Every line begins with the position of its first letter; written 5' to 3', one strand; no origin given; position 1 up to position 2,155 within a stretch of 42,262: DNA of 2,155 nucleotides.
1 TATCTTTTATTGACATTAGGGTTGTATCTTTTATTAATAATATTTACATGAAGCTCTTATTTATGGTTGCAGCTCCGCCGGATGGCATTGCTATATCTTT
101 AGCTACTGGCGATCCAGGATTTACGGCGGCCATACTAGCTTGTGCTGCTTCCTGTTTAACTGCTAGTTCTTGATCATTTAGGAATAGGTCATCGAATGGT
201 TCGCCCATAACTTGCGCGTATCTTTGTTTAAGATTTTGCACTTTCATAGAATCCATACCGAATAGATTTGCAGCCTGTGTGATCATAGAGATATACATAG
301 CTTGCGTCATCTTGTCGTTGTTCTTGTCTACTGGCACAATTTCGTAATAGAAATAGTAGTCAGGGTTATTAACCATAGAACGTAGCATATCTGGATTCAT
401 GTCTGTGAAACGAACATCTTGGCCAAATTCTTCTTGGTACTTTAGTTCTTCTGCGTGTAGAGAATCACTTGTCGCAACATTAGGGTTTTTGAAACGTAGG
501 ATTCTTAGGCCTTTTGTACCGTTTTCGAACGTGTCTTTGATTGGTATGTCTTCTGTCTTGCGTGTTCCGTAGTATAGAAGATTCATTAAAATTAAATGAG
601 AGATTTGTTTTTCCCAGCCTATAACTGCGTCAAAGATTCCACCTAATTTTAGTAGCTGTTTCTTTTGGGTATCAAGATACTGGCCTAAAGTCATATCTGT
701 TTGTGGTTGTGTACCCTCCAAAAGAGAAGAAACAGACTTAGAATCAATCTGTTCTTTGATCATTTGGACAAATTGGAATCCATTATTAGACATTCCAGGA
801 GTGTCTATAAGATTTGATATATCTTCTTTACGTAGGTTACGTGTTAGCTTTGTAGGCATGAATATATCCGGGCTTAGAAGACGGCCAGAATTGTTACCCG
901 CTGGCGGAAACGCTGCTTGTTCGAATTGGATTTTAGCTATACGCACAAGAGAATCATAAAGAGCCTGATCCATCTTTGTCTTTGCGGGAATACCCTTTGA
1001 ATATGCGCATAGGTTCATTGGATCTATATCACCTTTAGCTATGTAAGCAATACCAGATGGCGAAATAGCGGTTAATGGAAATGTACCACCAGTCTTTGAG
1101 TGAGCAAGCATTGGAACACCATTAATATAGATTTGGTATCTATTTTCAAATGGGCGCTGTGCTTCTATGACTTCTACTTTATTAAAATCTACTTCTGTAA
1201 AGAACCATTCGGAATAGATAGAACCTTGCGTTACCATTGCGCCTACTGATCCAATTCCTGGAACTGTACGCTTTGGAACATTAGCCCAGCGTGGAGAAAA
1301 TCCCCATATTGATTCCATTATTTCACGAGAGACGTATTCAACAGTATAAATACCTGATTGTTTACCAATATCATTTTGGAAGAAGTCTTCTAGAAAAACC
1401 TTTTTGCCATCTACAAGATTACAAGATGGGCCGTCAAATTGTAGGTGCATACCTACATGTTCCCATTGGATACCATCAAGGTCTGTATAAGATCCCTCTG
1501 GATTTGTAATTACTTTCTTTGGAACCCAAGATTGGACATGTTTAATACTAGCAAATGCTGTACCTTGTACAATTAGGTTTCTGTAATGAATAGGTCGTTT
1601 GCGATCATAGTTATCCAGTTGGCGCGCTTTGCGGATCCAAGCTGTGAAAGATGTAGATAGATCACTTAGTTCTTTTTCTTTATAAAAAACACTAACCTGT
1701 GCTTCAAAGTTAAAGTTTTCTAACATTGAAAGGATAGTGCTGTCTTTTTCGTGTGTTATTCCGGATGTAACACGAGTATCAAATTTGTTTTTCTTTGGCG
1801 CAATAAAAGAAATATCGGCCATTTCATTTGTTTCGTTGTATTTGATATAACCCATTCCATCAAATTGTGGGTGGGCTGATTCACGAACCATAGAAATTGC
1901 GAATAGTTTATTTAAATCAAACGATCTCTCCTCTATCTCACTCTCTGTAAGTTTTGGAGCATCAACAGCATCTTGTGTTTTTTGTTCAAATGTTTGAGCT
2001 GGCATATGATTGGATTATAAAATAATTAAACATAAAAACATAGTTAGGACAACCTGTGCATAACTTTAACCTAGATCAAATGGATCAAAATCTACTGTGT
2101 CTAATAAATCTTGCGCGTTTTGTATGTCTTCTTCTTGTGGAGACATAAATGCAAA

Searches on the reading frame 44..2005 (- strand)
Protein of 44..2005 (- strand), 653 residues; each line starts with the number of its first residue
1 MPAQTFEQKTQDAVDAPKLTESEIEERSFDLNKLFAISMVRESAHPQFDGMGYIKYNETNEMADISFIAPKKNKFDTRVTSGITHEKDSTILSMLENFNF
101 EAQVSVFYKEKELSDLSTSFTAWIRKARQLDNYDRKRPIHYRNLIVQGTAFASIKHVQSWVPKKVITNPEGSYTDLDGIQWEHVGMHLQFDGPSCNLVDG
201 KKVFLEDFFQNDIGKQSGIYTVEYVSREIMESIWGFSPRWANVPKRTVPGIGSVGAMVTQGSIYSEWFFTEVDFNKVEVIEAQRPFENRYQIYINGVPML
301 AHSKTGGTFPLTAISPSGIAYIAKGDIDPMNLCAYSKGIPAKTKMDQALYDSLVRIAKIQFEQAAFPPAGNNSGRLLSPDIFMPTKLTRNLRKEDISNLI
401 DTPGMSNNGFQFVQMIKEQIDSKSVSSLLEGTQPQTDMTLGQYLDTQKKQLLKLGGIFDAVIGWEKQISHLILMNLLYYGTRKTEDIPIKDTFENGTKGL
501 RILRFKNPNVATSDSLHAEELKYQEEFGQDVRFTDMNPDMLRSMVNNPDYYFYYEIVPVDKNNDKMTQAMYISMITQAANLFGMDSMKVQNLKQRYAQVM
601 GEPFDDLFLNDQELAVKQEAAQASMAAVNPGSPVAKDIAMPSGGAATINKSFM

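Call 9: search_protein_families(library=phrogs, proteins=[window:44-2005:-], max_evalue=0.001)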
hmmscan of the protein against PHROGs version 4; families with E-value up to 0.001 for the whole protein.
window:44-2005:- (653 aa): 0 families

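Call 39: search_solved_structures(query=window:44-2005:-, max_evalue=1)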
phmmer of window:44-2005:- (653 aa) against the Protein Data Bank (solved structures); distinct sequences matched with E-value up to 1: 2.
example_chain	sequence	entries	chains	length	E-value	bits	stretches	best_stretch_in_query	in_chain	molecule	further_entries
7mcd_A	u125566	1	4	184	0.029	16.1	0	490-541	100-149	AI-designed TIM-barrel F15C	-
4pqz_A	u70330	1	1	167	0.23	13.1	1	523-554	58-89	Transcriptional protein SWT1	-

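Call 78: search_dna_similar(query=window:44-2005:-, collection=phages, mode=protein, max_evalue=0.01, max_rows=10)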
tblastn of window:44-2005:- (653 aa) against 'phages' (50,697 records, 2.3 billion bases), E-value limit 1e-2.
No match.
